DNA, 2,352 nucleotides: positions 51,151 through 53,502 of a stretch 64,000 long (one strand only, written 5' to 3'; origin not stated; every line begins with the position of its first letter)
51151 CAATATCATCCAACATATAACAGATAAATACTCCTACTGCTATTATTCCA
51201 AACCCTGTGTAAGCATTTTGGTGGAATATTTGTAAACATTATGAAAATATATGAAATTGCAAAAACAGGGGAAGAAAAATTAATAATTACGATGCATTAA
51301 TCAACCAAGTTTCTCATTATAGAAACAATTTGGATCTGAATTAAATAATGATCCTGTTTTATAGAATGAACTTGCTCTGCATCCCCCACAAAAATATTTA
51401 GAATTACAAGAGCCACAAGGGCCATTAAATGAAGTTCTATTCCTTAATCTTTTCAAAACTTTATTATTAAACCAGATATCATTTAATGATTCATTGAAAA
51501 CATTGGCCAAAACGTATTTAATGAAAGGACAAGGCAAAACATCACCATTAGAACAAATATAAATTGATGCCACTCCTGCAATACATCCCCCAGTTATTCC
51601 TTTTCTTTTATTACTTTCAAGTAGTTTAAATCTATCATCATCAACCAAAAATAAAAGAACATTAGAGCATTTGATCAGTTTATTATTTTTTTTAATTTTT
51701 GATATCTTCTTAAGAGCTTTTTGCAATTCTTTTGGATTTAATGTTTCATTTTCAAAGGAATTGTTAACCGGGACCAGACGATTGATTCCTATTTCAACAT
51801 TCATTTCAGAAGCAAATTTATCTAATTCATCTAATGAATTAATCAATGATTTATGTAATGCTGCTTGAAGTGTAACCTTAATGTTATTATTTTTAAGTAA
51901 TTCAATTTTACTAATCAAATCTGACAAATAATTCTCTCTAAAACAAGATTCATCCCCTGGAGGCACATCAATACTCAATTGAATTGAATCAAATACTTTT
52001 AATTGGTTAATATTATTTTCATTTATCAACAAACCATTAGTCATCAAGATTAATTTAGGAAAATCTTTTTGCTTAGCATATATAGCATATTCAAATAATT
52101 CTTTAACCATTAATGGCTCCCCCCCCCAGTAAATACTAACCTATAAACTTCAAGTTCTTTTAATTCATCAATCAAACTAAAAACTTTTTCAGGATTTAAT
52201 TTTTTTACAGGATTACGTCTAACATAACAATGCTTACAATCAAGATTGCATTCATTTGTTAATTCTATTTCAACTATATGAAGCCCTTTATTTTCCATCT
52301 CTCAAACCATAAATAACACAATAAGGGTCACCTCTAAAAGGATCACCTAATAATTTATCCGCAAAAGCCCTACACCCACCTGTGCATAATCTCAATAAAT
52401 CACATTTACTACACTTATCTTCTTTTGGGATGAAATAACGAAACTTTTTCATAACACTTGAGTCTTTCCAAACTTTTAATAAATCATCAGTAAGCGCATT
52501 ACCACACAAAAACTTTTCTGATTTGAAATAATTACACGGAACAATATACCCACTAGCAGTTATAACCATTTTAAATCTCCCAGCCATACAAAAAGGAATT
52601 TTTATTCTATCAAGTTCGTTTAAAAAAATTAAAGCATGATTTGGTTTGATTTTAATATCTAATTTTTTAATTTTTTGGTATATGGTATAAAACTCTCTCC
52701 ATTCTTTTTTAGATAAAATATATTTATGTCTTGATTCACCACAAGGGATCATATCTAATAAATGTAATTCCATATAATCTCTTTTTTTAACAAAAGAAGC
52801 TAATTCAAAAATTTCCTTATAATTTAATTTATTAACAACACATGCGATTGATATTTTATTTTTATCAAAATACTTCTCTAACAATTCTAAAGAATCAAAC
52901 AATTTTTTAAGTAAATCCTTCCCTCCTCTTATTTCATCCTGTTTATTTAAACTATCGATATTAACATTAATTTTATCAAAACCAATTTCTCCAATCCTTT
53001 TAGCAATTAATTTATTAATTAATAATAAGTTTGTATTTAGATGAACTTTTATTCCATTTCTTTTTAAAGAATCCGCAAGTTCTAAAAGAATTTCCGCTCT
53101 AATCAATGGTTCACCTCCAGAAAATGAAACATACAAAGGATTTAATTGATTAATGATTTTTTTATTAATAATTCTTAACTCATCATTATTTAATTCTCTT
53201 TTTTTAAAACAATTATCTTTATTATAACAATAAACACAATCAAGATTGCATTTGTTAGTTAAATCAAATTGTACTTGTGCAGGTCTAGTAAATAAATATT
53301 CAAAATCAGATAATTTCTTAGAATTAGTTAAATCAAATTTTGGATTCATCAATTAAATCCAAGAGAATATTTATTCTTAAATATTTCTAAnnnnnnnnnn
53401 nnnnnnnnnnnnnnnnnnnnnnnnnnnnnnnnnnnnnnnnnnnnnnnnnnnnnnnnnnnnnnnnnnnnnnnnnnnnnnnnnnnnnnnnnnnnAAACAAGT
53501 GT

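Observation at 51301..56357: Undescribed radical-SAM/SPASM peptide-maturation-like gene cluster (3 rSAM-SPASM paralogs + SAM methyltransferase + PP-loop ATPase + small peptide ORF)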

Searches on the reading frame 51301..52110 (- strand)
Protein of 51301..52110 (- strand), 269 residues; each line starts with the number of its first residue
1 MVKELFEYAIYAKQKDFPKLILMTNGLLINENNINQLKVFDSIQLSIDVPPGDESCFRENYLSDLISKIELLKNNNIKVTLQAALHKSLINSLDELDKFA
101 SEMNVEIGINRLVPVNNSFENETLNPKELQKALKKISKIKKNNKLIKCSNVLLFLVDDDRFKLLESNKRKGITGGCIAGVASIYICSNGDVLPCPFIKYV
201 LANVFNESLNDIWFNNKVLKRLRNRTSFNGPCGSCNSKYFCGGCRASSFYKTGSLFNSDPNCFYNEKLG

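Call 3: search_protein_families(library=pfam, proteins=[window:51301-52110:-], max_evalue=0.01)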
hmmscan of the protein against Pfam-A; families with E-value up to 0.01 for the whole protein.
window:51301-52110:- (269 aa): 1 family
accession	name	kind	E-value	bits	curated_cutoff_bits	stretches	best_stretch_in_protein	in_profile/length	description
PF13186.11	SPASM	-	5.3e-10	39.9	21.5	1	176-236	1-67/67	Iron-sulfur cluster-binding domain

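Call 4: search_protein_families(library=ncbifam, proteins=[window:51301-52110:-], max_evalue=0.01)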
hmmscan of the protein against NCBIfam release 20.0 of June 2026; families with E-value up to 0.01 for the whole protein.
window:51301-52110:- (269 aa): 30 families (the best 25 are shown)
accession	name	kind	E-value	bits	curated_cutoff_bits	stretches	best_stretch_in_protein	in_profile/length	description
TIGR04545.1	rSAM_ahbD_hemeb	equivalog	3.3e-30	105.7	500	1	3-265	61-338/339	heme b synthase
TIGR04055.1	rSAM_NirJ2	equivalog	7e-29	101.4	500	1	1-266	58-326/326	putative heme d1 biosynthesis radical SAM protein NirJ2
TIGR04053.2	TIGR04053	equivalog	2.7e-26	92.7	395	2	169-265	269-365/366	TIGR04053 family radical SAM/SPASM domain-containing protein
TIGR04303.1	GeoRSP_rSAM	equivalog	2.4e-19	70.1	400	1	7-263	67-325/325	GeoRSP system radical SAM/SPASM protein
TIGR04340.1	rSAM_ACGX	hypoth_equivalog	1.6e-18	67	400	1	13-263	80-338/341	radical SAM/SPASM domain protein, ACGX system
NF050035.1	rSAM_WgK_link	exception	1.8e-17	63.4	650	1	169-267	262-366/367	radical SAM/SPASM peptide maturase WgkB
TIGR04051.1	rSAM_NirJ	equivalog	4.6e-17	62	515.45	2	173-266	252-350/354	heme d1 biosynthesis radical SAM protein NirJ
TIGR02109.1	PQQ_syn_pqqE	equivalog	4.5e-16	58.7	381.35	1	22-263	86-331/358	pyrroloquinoline quinone biosynthesis protein PqqE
TIGR03962.1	mycofact_rSAM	equivalog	2.9e-13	49.7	265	1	20-265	88-334/339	mycofactocin radical SAM maturase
TIGR04250.1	SCM_rSAM_ScmE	equivalog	4.7e-12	45.5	400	1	21-260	81-343/358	SynChlorMet cassette radical SAM/SPASM protein ScmE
TIGR04304.1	GeoRSP_SPASM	equivalog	7.3e-12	45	300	1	173-262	202-292/293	GeoRSP system SPASM domain protein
NF045574.1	sacti_mat_StsB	exception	2.9e-11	42.9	625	1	2-255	155-406/466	StsB family radical SAM/SPASM domain sactipeptide maturase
TIGR04085.1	rSAM_more_4Fe4S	domain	5.6e-11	42.7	27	1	176-262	1-93/93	SPASM domain-containing protein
TIGR04347.1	pseudo_SAM_Halo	equivalog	9.1e-11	41.6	525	1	173-266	289-387/390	TIGR04347 family pseudo-SAM/SPASM protein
NF041298.1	rSAM_mat_DynA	equivalog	2.1e-10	40.1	450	1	21-262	89-339/356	dynobactin maturation radical SAM/SPASM protein DynA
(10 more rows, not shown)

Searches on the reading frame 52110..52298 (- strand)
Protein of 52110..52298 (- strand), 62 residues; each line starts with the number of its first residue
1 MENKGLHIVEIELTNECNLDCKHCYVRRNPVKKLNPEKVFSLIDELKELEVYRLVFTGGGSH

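Call 3: search_protein_families(library=pfam, proteins=[window:52110-52298:-], max_evalue=0.01)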
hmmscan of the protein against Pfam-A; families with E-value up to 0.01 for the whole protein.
window:52110-52298:- (62 aa): 1 family
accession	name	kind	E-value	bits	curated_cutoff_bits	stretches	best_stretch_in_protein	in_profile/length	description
PF04055.27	Radical_SAM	-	1.4e-07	32.2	29.5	1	11-59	1-54/166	Radical SAM superfamily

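Call 4: search_protein_families(library=ncbifam, proteins=[window:52110-52298:-], max_evalue=0.01)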
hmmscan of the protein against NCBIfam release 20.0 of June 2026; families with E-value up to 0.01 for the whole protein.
window:52110-52298:- (62 aa): 37 families (the best 25 are shown)
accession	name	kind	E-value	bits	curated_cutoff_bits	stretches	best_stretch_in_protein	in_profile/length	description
TIGR04054.1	rSAM_NirJ1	equivalog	4.5e-08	32.1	650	1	8-59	37-91/387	putative heme d1 biosynthesis radical SAM protein NirJ1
TIGR04167.1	rSAM_SeCys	equivalog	2e-07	30.6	300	1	2-59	3-62/303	arsenosugar biosynthesis radical SAM (seleno)protein ArsS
TIGR04051.1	rSAM_NirJ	equivalog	5.3e-07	28.9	515.45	1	9-59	4-57/354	heme d1 biosynthesis radical SAM protein NirJ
NF050035.1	rSAM_WgK_link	exception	6.6e-07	28.6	650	1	8-60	10-66/367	radical SAM/SPASM peptide maturase WgkB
TIGR04317.1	W_rSAM_matur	equivalog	1.6e-06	27.5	380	1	9-60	6-60/349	tungsten cofactor oxidoreductase radical SAM maturase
TIGR04055.1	rSAM_NirJ2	equivalog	2.7e-06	27.1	500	1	8-59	1-54/326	putative heme d1 biosynthesis radical SAM protein NirJ2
TIGR04082.1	rSAM_for_selen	equivalog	6.5e-06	25.2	350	1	12-49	204-240/516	thio(seleno)oxazole modification radical SAM maturase SbtM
TIGR03962.1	mycofact_rSAM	equivalog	1.1e-05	24.8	265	1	10-59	15-66/339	mycofactocin radical SAM maturase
NF045574.1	sacti_mat_StsB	exception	1.5e-05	24.1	625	1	3-59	92-150/466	StsB family radical SAM/SPASM domain sactipeptide maturase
TIGR04053.2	TIGR04053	equivalog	2.5e-05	23.7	395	1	7-59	8-65/366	TIGR04053 family radical SAM/SPASM domain-containing protein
NF001199.0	PRK00164.2-1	equivalog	3.4e-05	23.2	231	1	9-59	14-67/308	GTP 3',8-cyclase MoaA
TIGR02668.1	moaA_archaeal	equivalog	3.6e-05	22.9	325.25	1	8-59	11-65/303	GTP 3',8-cyclase MoaA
NF038283.1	viperin_w_prok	equivalog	4.7e-05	22.7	180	1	10-59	5-63/281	viperin family antiviral radical SAM protein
TIGR04250.1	SCM_rSAM_ScmE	equivalog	5.6e-05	22.2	400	1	9-60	5-59/358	SynChlorMet cassette radical SAM/SPASM protein ScmE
TIGR04303.1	GeoRSP_rSAM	equivalog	6.9e-05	22.6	400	1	11-59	9-57/325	GeoRSP system radical SAM/SPASM protein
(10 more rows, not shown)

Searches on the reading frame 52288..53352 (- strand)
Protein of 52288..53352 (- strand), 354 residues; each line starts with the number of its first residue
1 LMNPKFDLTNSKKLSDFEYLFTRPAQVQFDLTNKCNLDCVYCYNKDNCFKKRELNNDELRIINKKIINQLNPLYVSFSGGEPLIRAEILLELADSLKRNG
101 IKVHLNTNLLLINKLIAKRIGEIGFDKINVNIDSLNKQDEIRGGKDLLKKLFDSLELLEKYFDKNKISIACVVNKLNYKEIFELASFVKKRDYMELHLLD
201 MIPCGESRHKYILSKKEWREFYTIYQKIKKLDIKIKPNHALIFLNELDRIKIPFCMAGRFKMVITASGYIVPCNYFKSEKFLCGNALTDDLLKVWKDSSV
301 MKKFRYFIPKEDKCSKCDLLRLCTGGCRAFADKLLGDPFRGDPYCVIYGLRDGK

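Call 3: search_protein_families(library=pfam, proteins=[window:52288-53352:-], max_evalue=0.01)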
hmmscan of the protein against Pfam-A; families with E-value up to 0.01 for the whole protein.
window:52288-53352:- (354 aa): 3 families
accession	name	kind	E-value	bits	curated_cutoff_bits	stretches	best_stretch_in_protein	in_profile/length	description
PF04055.27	Radical_SAM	-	1.6e-21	77.7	29.5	1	31-187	3-165/166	Radical SAM superfamily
PF13186.11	SPASM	-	2.1e-09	38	21.5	1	255-318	1-67/67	Iron-sulfur cluster-binding domain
PF13353.11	Fer4_12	-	3.1e-08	34.4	22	1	33-133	13-114/137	4Fe-4S single cluster domain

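Call 4: search_protein_families(library=ncbifam, proteins=[window:52288-53352:-], max_evalue=0.01)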
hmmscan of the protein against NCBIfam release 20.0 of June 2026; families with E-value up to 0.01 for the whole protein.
window:52288-53352:- (354 aa): 89 families (the best 25 are shown)
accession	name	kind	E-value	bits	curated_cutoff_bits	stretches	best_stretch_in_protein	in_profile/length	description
TIGR04303.1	GeoRSP_rSAM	equivalog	6.9e-40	137.6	400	1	24-345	4-324/325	GeoRSP system radical SAM/SPASM protein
TIGR04055.1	rSAM_NirJ2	equivalog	1.9e-36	126.3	500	1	28-346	3-323/326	putative heme d1 biosynthesis radical SAM protein NirJ2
TIGR04545.1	rSAM_ahbD_hemeb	equivalog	5.2e-32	111.6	500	1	27-346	2-336/339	heme b synthase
TIGR03962.1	mycofact_rSAM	equivalog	4.9e-30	104.8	265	1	17-346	4-332/339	mycofactocin radical SAM maturase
NF050035.1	rSAM_WgK_link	exception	1.6e-29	103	650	2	21-236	5-221/367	radical SAM/SPASM peptide maturase WgkB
TIGR04317.1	W_rSAM_matur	equivalog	1.3e-24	87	380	1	27-324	6-320/349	tungsten cofactor oxidoreductase radical SAM maturase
TIGR04054.1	rSAM_NirJ1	equivalog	4.4e-24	84.8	650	2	27-198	38-207/387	putative heme d1 biosynthesis radical SAM protein NirJ1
TIGR04546.1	rSAM_ahbC_deAc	equivalog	8e-24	84.1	650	2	26-245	40-260/390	12,18-didecarboxysiroheme deacetylase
TIGR04051.1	rSAM_NirJ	equivalog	1.3e-23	83.6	515.45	2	27-202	4-177/354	heme d1 biosynthesis radical SAM protein NirJ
TIGR04053.2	TIGR04053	equivalog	2.1e-23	83.2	395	2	22-243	5-229/366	TIGR04053 family radical SAM/SPASM domain-containing protein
TIGR02109.1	PQQ_syn_pqqE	equivalog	5.4e-23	81.5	381.35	1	22-347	4-332/358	pyrroloquinoline quinone biosynthesis protein PqqE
TIGR04250.1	SCM_rSAM_ScmE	equivalog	1.8e-22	79.7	400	2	24-188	2-165/358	SynChlorMet cassette radical SAM/SPASM protein ScmE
TIGR04133.1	rSAM_w_lipo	hypoth_equivalog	2e-22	79.6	425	1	26-327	25-331/350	TIGR04133 family radical SAM/SPASM protein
NF045574.1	sacti_mat_StsB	exception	2.9e-22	79.1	625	1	25-330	96-398/466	StsB family radical SAM/SPASM domain sactipeptide maturase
NF038283.1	viperin_w_prok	equivalog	3.4e-22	78.9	180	1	26-236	3-224/281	viperin family antiviral radical SAM protein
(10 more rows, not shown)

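Call 56: search_solved_structures(query=window:52288-53352:-, max_evalue=0.001)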
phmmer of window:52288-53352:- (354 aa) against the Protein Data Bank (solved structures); distinct sequences matched with E-value up to 0.001: 16.
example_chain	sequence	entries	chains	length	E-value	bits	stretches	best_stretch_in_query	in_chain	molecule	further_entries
4k37_A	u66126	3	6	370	7.1e-14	55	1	32-348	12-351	Anaerobic sulfatase-maturating enzyme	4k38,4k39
4k36_A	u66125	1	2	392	9.5e-14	54.6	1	32-348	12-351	Anaerobic sulfatase-maturating enzyme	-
5v1q_A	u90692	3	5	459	7.7e-13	51.6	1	22-334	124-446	Radical SAM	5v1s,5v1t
6c8v_A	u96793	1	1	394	8.9e-12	48.1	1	258-348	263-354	Coenzyme PQQ synthesis protein E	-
9dfw_A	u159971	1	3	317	2.9e-09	39.8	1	17-180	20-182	Radical SAM core domain-containing protein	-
9dgw_A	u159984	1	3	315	2.9e-09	39.8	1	17-180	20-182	Radical SAM core domain-containing protein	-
6b4c_A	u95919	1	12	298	6.2e-09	38.7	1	24-180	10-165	Viperin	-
7n7i_A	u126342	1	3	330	7.5e-09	38.5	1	24-180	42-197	Viperin-like enzyme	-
6efn_A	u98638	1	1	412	8e-09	38.4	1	24-294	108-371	Sporulation killing factor maturation protein SkfB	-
7tol_A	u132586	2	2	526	5e-08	35.7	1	28-181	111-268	glycerol dibiphytanyl glycerol tetraether - macrocyclic archaeol synthase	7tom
1tv7_A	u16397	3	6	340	3.3e-07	33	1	26-205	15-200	Molybdenum cofactor biosynthesis protein A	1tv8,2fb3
2fb2_A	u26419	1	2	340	5.2e-07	32.4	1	27-205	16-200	Molybdenum cofactor biosynthesis protein A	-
9dfu_A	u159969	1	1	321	1.4e-06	31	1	17-181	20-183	Radical SAM core domain-containing protein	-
9dfn_A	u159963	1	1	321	2.8e-06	30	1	17-181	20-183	Radical SAM core domain-containing protein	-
5vsl_A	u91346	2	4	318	0.00051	22.6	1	22-182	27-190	Radical S-adenosyl methionine domain-containing protein 2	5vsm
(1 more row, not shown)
